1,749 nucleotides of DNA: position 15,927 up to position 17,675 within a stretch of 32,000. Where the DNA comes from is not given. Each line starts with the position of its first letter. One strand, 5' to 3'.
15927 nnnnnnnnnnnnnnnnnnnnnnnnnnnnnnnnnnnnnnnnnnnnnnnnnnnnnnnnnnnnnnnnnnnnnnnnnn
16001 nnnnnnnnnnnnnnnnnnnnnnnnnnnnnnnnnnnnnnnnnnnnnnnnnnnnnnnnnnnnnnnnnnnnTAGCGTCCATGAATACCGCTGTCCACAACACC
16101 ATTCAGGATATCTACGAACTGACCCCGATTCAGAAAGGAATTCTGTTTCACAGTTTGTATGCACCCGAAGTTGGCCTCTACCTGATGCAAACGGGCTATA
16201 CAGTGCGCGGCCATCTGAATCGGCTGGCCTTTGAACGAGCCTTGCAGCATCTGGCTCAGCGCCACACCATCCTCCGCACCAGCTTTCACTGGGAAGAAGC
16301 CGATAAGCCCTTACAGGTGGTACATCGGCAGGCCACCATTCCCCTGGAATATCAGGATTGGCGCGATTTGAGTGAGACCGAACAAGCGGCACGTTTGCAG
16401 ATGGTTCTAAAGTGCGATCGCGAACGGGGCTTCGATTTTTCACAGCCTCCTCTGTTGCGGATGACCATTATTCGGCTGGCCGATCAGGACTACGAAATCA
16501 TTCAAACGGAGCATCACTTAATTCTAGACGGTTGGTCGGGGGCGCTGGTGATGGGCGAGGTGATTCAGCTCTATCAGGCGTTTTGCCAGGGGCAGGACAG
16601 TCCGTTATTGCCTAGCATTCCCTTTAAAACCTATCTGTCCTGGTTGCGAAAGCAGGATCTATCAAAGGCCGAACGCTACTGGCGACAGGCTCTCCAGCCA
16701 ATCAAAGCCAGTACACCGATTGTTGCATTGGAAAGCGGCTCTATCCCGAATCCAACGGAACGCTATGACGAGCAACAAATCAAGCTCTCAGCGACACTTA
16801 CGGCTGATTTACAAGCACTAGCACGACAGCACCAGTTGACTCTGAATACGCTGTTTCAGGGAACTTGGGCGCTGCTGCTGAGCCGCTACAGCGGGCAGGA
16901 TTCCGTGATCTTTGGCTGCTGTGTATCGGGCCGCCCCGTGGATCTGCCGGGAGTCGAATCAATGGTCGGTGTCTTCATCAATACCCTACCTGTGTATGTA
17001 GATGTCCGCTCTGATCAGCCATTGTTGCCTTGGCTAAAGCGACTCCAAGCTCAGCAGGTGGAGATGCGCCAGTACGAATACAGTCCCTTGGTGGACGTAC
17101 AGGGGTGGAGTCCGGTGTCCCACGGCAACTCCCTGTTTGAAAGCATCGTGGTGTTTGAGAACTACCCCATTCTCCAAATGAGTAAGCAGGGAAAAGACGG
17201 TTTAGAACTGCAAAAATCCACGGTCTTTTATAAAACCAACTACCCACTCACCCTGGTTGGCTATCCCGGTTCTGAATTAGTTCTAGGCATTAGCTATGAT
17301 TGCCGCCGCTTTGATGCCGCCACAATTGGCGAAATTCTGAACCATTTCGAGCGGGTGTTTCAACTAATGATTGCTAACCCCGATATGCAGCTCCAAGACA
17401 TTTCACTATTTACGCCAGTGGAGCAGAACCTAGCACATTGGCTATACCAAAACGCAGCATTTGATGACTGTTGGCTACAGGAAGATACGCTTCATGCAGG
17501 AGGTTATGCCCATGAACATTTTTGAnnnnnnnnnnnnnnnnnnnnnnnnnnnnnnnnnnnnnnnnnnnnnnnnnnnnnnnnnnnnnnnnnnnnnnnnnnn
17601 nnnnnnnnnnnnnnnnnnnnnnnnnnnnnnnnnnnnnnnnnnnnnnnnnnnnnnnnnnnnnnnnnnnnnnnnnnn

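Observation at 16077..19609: Split Dab module: complete stand-alone C, then the Dab-supply gene, then an NRPS that begins with half a C domain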

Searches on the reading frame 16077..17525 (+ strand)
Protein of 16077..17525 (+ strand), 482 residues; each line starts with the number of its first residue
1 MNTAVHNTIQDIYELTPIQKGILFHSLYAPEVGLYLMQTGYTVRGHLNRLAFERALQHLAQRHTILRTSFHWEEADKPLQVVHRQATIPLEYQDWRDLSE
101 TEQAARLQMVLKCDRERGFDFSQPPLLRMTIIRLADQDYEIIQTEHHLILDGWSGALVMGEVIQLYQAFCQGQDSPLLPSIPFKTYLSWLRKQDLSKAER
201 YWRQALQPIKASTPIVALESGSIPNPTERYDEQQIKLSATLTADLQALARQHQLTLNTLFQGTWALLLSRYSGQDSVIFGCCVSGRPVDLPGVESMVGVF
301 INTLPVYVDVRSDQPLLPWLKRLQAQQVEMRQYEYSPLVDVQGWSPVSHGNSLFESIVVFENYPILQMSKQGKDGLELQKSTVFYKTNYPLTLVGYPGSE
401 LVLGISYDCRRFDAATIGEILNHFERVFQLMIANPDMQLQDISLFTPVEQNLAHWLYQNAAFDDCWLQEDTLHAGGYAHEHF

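Call 6: search_protein_families(library=pfam, proteins=[window:16077-17525:+], max_evalue=0.01)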
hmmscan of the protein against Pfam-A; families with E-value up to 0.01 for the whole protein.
window:16077-17525:+ (482 aa): 2 families
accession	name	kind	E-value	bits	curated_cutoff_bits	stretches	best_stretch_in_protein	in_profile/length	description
PF00668.25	Condensation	-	4e-97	326.2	30.6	1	10-450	2-452/456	Condensation domain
PF16911.10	PapA_C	-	0.00026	20.9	30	1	228-282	3-59/203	Phthiocerol/phthiodiolone dimycocerosyl transferase C-terminus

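Call 7: search_protein_families(library=ncbifam, proteins=[window:16077-17525:+], max_evalue=0.01)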
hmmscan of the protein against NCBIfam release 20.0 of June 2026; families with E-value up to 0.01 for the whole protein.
window:16077-17525:+ (482 aa): 7 families
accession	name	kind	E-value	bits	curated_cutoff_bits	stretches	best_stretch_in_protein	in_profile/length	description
NF004282.0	PRK05691.1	subfamily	9.1e-113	377.1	4090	1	7-451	3252-3703/4334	non-ribosomal peptide synthase/polyketide synthase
NF041803.1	NRPS_SolG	exception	1.6e-37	128.7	2200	1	8-358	107-449/1163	solanimycin non-ribosomal peptide synthetase SolG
NF047350.1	aureusi_NRPS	equivalog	2.1e-34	117.7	2500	1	10-458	992-1421/2373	aureusimine non-ribosomal peptide synthetase AusA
NF007605.2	PRK10252.1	equivalog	2e-15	55.4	2400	1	43-452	34-440/1292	enterobactin non-ribosomal peptide synthetase EntF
NF038078.1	NRPS_MxcG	equivalog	2.5e-15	54.8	2300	1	12-326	4-311/1442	myxochelin non-ribosomal peptide synthetase MxcG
NF006787.0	PRK09294.1-1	subfamily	2e-06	27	396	1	42-270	29-241/420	acyltransferase PapA5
NF006788.0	PRK09294.1-2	equivalog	1.6e-05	23.9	539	1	127-269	105-248/422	phthiocerol/phthiodiolone dimycocerosyl transferase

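Call 12: find_homologous_proteins(query=window:16077-17522:+, max_evalue=1e-20)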
Query window:16077-17522:+ (482 aa): 1724 proteins with E <= 1e-20 among 8000 candidates; the best 120 are listed.
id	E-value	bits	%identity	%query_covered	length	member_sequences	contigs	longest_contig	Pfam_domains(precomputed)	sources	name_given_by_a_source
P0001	0.0e+0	1114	100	100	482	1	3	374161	PF00668.26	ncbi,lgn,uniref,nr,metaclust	ncbi:condensation domain-containing protein [Acaryochloris marina]|uniref:Nonribosomal protein synth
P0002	1.7e-229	781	74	96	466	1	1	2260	PF00668.26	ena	-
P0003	3.4e-226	770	74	95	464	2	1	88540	PF00668.26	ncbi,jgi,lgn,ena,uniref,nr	ncbi:MAG: non-ribosomal peptide synthetase [Drouetiella hepatica Uher 2000/2452]|jgi:hypothetical pr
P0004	1.7e-224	764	74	95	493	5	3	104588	PF00668.26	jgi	jgi:hypothetical protein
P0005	2.0e-221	754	73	95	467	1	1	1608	PF00668.26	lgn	-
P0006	1.3e-218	745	74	95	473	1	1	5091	PF00668.26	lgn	-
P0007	3.0e-218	744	71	95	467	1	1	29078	PF00668.26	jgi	-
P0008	6.7e-211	720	68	96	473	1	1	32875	PF00668.26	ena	-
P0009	2.9e-206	704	68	95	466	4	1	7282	PF00668.26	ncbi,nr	ncbi:MAG: non-ribosomal peptide synthetase [Moorea sp. SIO2I5]|nr:non-ribosomal peptide synthetase [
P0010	3.2e-206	704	67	95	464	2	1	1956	PF00668.26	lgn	-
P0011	8.7e-206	703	68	95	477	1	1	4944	PF00668.26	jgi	jgi:hypothetical protein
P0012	4.4e-200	684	66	95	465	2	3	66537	PF00668.26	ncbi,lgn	ncbi:MAG: hypothetical protein Fur006_31920 [Coleofasciculaceae cyanobacterium]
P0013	1.1e-199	683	66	95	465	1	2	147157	PF00668.26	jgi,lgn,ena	jgi:hypothetical protein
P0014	3.4e-199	681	66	95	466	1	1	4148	PF00668.26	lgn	-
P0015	3.6e-194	664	65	95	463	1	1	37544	PF00668.26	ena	-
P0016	1.1e-193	663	65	95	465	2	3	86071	PF00668.26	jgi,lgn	-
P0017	2.3e-192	658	64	95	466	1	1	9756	PF00668.26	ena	-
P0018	4.4e-192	657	64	94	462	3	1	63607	PF00668.26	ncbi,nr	ncbi:MAG: non-ribosomal peptide synthetase [Leptolyngbyaceae cyanobacterium SM1_4_3]|nr:non-ribosoma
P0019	4.3e-191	654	63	95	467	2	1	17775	PF00668.26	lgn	-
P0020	1.3e-190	653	63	95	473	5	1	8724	PF00668.26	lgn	-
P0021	2.0e-190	652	63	95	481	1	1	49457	PF00668.26,PF16911.11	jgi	jgi:hypothetical protein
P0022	4.0e-190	651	62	94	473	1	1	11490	PF00668.26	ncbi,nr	ncbi:MAG: non-ribosomal peptide synthetase [Symploca sp. SIO2G7]|nr:non-ribosomal peptide synthetase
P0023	8.8e-190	650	62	95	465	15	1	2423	PF00668.26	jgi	jgi:hypothetical protein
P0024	3.3e-189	648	64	95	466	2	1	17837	PF00668.26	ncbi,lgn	ncbi:MAG: condensation domain-containing protein [Cyanobacteria bacterium J06635_15]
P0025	4.8e-189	647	64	94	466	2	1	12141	PF00668.26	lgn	-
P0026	8.2e-189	647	62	94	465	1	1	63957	PF00668.26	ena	-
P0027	2.8e-188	645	63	92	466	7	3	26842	PF00668.26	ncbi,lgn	ncbi:MAG: condensation domain-containing protein [Cyanobacteria bacterium J06554_1]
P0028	9.2e-188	643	63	94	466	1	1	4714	PF00668.26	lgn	-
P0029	1.0e-187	643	63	94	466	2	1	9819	PF00668.26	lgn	-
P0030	1.1e-187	643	63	94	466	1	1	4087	PF00668.26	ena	-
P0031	1.2e-187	643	61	95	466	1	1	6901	PF00668.26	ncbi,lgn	ncbi:MAG: condensation domain-containing protein [Cyanobacteria bacterium P01_H01_bin.21]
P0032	1.6e-187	642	62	95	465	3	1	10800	PF00668.26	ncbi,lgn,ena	-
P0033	3.2e-187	641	62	96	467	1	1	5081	PF00668.26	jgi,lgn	jgi:hypothetical protein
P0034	1.3e-186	639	62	95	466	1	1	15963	PF00668.26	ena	-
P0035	8.6e-186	637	61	95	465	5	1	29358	PF00668.26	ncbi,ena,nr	ncbi:MAG TPA: non-ribosomal peptide synthetase [Cyanobacteria bacterium UBA11162]|nr:non-ribosomal p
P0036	5.6e-185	634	62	94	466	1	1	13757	PF00668.26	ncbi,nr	ncbi:MAG: condensation domain-containing protein [Leptolyngbyaceae bacterium]|nr:condensation domain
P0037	7.7e-185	634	61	95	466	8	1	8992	PF00668.26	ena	-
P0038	1.9e-184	632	60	95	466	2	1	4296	PF00668.26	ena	-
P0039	3.7e-184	631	60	95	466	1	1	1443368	PF00668.26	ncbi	ncbi:condensation domain-containing protein [Leptothoe sp. EHU-05/26/07-4]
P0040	5.4e-183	627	63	91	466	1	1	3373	PF00668.26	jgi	jgi:hypothetical protein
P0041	6.6e-182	624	62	93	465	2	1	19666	PF00668.26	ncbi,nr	ncbi:MAG: non-ribosomal peptide synthetase [Cyanothece sp. SIO2G6]|nr:non-ribosomal peptide syntheta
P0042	3.1e-181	622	59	95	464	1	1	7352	PF00668.26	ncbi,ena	-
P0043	5.1e-181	621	60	95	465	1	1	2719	PF00668.26,PF16911.11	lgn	-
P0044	1.5e-180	619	61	89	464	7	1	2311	PF00668.26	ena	-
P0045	2.5e-180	619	60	94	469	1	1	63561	PF00668.26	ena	-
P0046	2.4e-179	615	61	95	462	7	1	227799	PF00668.26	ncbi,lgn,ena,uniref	ncbi:condensation domain-containing protein [Nostoc sp.]|uniref:condensation domain-containing prote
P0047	2.7e-178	612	60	95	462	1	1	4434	PF00668.26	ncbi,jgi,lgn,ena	jgi:hypothetical protein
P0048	8.6e-178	610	61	95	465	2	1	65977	PF00668.26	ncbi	-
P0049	8.8e-178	610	58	94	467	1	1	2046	PF00668.26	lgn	-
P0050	1.8e-177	609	59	96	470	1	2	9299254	PF00668.26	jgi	jgi:hypothetical protein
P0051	2.7e-177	609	60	95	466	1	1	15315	PF00668.26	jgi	-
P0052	5.7e-177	608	58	94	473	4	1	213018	PF00668.26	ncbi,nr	ncbi:MAG: non-ribosomal peptide synthetase [Richelia sp. RM1_1_1]|nr:non-ribosomal peptide synthetas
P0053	2.2e-176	606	60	96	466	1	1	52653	PF00668.26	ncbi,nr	ncbi:non-ribosomal peptide synthetase [Nostocales cyanobacterium LEGE 11386]|nr:non-ribosomal peptid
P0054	4.7e-176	605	60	95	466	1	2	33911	PF00668.26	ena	-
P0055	6.0e-175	601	57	96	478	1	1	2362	PF00668.26,PF16911.11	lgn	-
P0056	1.7e-173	596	58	95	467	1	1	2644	PF00668.26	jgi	jgi:hypothetical protein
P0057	4.6e-173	595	59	95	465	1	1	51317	PF00668.26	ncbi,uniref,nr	ncbi:condensation domain-containing protein [Nodularia sp. UHCC 0506]|uniref:condensation domain-con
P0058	2.9e-171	589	58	95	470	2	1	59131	PF00668.26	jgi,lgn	jgi:hypothetical protein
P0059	2.1e-170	586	56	96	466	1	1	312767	PF00668.26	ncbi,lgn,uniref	ncbi:condensation domain-containing protein [Nostoc sp.]|uniref:condensation domain-containing prote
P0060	1.8e-169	583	57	95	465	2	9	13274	PF00668.26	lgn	-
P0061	2.7e-169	582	57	95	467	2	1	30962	PF00668.26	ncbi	-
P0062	3.2e-169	582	57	95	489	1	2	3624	PF00668.26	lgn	-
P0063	3.4e-169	582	56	95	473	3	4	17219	PF00668.26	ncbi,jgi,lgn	jgi:hypothetical protein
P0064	5.2e-169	581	56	95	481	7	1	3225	PF00668.26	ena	-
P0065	5.6e-169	581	55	95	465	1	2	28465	PF00668.26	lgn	-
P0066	6.0e-169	581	57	94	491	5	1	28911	PF00668.26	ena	-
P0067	4.4e-168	578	55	96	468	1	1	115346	PF00668.26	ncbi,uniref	ncbi:condensation domain-containing protein [Chlorogloeopsis sp. ULAP02]|uniref:condensation domain-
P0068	1.1e-167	577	54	96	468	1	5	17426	PF00668.26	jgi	jgi:hypothetical protein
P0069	1.5e-167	577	56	96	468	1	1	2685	PF00668.26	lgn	-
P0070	5.1e-167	575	57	95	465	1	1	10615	PF00668.26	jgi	-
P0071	7.7e-166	571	56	95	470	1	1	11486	PF00668.26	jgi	jgi:hypothetical protein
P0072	3.1e-165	569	56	95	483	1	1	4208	PF00668.26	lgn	-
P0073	4.9e-165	568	56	95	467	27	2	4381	PF00668.26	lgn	-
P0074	1.1e-164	567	54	95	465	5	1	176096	PF00668.26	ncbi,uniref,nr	ncbi:non-ribosomal peptide synthetase [Microcoleus sp. FACHB-SPT15]|uniref:condensation domain-conta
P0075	3.1e-164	566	56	96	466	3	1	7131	PF00668.26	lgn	-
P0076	3.1e-164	566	55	95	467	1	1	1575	PF00668.26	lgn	-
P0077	5.7e-164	565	57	93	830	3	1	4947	PF00668.26,PF00501.35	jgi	jgi:amino acid adenylation domain-containing protein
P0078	9.3e-164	564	54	95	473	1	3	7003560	PF00668.26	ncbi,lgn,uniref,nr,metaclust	ncbi:non-ribosomal peptide synthase [Cylindrospermum stagnale PCC 7417]|uniref:Non-ribosomal peptide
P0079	9.1e-163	561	55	96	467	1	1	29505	PF00668.26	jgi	jgi:hypothetical protein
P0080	2.5e-162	559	55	95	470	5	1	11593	PF00668.26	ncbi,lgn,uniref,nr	ncbi:condensation domain-containing protein [Nostoc sp. ChiVER01]|uniref:condensation domain-contain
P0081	7.0e-161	555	56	95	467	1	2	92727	PF00668.26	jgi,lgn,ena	jgi:hypothetical protein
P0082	2.6e-160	553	55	95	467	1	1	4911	PF00668.26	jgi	jgi:hypothetical protein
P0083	3.2e-160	552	54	95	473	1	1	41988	PF00668.26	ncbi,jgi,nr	ncbi:MAG: condensation domain-containing protein [Hydrococcus sp. Prado102]|jgi:hypothetical protein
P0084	2.5e-159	549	54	95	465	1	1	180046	PF00668.26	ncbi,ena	-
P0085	5.9e-159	548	52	95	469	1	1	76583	PF00668.26,PF16911.11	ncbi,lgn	-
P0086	6.5e-159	548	53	95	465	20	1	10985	PF00668.26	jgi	jgi:hypothetical protein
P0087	1.1e-158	547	53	95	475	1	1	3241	PF00668.26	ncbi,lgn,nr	ncbi:MAG: non-ribosomal peptide synthetase [Hydrococcus sp. RM1_1_31]|nr:non-ribosomal peptide synth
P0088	2.4e-158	546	52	95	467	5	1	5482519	PF00668.26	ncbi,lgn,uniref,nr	ncbi:condensation domain-containing protein [Nodularia sp. NIES-3585]|uniref:condensation domain-con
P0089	2.7e-158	546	54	95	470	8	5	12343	PF00668.26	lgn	-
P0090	2.8e-158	546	54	95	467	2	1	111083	PF00668.26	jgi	-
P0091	1.9e-157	543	53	95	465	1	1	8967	PF00668.26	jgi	jgi:NRPS condensation-like uncharacterized protein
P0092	4.6e-156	539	53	95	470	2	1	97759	PF00668.26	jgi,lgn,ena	jgi:hypothetical protein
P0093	1.3e-155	537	53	95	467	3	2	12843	PF00668.26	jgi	jgi:hypothetical protein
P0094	2.1e-155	537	53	96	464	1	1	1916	PF00668.26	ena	-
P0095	4.2e-155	536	53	95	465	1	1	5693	PF00668.26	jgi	jgi:hypothetical protein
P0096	6.1e-155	535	52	96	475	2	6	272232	PF00668.26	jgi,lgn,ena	-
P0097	1.0e-154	534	52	96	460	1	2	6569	PF00668.26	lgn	-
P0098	4.6e-154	532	52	95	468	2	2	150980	PF00668.26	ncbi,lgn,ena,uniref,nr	ncbi:MAG: non-ribosomal peptide synthetase [Nostoc sp. NMS7]|uniref:condensation domain-containing p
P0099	1.2e-153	531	53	94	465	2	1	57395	PF00668.26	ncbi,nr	ncbi:condensation domain-containing protein [Nostoc sp. CHAB 5834]|nr:condensation domain-containing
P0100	1.2e-153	531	50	95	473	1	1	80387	PF00668.26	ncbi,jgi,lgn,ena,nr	ncbi:MAG: non-ribosomal peptide synthetase [Trichormus sp. ATA11-4-KO1]|jgi:hypothetical protein|nr:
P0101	1.3e-153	531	51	95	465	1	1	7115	PF00668.26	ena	-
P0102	6.7e-153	528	52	94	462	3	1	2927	PF00668.26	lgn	-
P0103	1.6e-152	527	53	91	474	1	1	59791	PF00668.26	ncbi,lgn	-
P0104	2.5e-152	526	52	95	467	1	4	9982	PF00668.26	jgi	jgi:hypothetical protein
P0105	3.6e-152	526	52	96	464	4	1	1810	PF00668.26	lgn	-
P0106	7.1e-152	525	52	94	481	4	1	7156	PF00668.26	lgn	-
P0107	8.1e-152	525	51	95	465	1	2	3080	PF00668.26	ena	-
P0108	9.0e-152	525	54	90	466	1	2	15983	PF00668.26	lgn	-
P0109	1.2e-151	524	54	89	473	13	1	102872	PF00668.26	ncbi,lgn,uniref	ncbi:MAG: condensation domain-containing protein [Nostoc sp.]|uniref:condensation domain-containing 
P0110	3.0e-151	523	54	91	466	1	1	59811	PF00668.26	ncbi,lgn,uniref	ncbi:MAG: condensation domain-containing protein [Nostoc sp.]|uniref:condensation domain-containing 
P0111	3.6e-151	523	50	94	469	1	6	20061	PF00668.26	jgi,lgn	jgi:hypothetical protein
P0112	4.1e-151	522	50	94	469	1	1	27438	PF00668.26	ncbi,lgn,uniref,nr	ncbi:MAG: non-ribosomal peptide synthetase [Fischerella sp.]|uniref:condensation domain-containing p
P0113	7.1e-151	522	51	95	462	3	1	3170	PF00668.26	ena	-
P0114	7.7e-151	521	53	91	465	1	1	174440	PF00668.26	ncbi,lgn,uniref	ncbi:condensation domain-containing protein [Calothrix sp. CCY 0018]|uniref:condensation domain-cont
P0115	9.4e-151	521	51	95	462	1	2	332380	PF00668.26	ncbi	-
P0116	1.6e-150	520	51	92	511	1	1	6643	PF00668.26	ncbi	-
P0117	2.3e-150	520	53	91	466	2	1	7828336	PF00668.26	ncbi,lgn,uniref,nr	ncbi:non-ribosomal peptide synthetase [Nostoc sp. C052]|uniref:condensation domain-containing protei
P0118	7.1e-150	518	53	91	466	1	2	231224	PF00668.26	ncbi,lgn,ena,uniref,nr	ncbi:condensation domain-containing protein [Nostoc sp. NMS8]|uniref:condensation domain-containing 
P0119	8.5e-150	518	52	93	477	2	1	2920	PF00668.26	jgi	jgi:hypothetical protein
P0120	1.2e-149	518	51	95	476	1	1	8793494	PF00668.26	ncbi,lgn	-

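Call 15: find_encoding_contigs(protein=P0078, flank=10000, max_places=2)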
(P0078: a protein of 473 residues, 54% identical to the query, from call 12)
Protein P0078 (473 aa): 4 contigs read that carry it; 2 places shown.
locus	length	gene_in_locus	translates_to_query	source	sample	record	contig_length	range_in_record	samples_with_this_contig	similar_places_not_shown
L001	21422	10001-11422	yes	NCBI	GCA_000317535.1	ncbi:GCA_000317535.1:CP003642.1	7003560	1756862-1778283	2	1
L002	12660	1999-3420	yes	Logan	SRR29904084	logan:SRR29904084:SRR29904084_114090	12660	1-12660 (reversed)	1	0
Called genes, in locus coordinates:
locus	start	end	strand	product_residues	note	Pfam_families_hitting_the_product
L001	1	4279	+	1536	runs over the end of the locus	PF00668:Condensation, PF00501:AMP-binding, PF13193:AMP-binding_C, PF00550:PP-binding, PF00668:Condensation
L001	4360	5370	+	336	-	PF02668:TauD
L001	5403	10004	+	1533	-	PF00668:Condensation, PF00501:AMP-binding, PF13193:AMP-binding_C, PF00550:PP-binding, PF00668:Condensation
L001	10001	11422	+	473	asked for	PF00668:Condensation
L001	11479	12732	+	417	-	PF00202:Aminotran_3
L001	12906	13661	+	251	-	PF05401:NodS (faint), PF13489:Methyltransf_23, PF13649:Methyltransf_25, PF13847:Methyltransf_31, PF08241:Methyltransf_11, PF08242:Methyltransf_12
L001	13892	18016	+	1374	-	PF00668:Condensation, PF00501:AMP-binding, PF13193:AMP-binding_C, PF00550:PP-binding, PF00668:Condensation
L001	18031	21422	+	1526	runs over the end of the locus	PF00668:Condensation, PF00501:AMP-binding, PF13193:AMP-binding_C, PF00550:PP-binding, PF00668:Condensation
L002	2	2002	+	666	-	?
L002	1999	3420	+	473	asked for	PF00668:Condensation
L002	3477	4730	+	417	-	PF00202:Aminotran_3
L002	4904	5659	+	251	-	PF05401:NodS (faint), PF13489:Methyltransf_23, PF13649:Methyltransf_25, PF13847:Methyltransf_31, PF08241:Methyltransf_11, PF08242:Methyltransf_12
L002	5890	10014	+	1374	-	PF00668:Condensation, PF00501:AMP-binding, PF13193:AMP-binding_C, PF00550:PP-binding, PF00668:Condensation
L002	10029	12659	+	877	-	?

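Call 16: find_encoding_contigs(protein=P0003, flank=10000, max_places=2)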
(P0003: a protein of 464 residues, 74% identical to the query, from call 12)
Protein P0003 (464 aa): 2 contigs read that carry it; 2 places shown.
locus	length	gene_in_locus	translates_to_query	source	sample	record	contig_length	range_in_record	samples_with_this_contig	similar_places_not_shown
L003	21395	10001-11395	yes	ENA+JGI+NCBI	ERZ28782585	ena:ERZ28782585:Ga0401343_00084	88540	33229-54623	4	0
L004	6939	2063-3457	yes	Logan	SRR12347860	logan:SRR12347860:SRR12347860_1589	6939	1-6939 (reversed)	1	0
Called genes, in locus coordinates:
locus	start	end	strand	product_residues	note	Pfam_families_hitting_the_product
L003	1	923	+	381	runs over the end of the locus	PF02771:Acyl-CoA_dh_N, PF02770:Acyl-CoA_dh_M, PF00441:Acyl-CoA_dh_1, PF08028:Acyl-CoA_dh_2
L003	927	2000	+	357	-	PF00702:Hydrolase (faint)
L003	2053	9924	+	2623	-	PF00668:Condensation, PF00501:AMP-binding, PF13193:AMP-binding_C, PF00550:PP-binding, PF00668:Condensation, PF00501:AMP-binding, PF13193:AMP-binding_C, PF00550:PP-binding, +1 more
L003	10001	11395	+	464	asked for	PF00668:Condensation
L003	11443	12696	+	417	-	PF00202:Aminotran_3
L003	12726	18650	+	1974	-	PF00668:Condensation, PF00501:AMP-binding, PF13193:AMP-binding_C, PF00550:PP-binding, PF00668:Condensation, PF00501:AMP-binding, PF13193:AMP-binding_C, PF00550:PP-binding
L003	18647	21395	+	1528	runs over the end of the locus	PF18563:TubC_N, PF00668:Condensation, PF00501:AMP-binding, PF13193:AMP-binding_C, PF00550:PP-binding, PF01370:Epimerase, PF02719:Polysacc_synt_2, PF07993:NAD_binding_4, +1 more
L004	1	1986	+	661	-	?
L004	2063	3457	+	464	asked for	PF00668:Condensation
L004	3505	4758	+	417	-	PF00202:Aminotran_3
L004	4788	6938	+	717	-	?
